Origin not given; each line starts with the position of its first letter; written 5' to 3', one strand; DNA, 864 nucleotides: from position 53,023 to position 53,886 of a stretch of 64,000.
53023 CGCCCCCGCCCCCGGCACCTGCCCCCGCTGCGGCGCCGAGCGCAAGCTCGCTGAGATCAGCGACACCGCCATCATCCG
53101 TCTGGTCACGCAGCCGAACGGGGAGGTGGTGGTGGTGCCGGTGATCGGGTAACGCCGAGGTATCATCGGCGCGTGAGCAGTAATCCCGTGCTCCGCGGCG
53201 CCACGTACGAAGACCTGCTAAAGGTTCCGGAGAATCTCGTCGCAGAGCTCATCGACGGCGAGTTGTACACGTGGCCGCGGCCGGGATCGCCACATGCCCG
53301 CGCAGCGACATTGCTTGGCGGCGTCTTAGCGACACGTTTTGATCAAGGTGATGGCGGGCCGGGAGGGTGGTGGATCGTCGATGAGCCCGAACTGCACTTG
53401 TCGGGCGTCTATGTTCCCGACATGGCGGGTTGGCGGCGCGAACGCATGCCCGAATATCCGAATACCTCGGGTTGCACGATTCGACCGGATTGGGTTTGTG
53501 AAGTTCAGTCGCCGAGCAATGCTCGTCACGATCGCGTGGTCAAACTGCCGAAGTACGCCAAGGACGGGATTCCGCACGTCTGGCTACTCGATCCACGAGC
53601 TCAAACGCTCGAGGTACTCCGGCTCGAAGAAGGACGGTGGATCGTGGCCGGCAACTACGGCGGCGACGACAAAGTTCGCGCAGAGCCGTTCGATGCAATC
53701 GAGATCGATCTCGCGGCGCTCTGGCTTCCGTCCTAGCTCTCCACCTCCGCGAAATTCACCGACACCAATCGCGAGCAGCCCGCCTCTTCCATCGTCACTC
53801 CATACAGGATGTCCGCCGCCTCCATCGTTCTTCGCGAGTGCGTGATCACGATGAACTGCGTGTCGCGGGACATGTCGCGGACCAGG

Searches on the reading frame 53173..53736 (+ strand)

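Call 75: search_protein_families(library=pfam, proteins=[window:53173-53736:+], max_evalue=0.001)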
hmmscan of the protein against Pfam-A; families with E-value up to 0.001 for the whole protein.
window:53173-53736:+ (187 aa): 1 family
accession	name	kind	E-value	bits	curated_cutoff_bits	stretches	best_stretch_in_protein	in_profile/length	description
PF05685.18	Uma2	-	9.1e-25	87.6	27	1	12-178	4-169/172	Putative restriction endonuclease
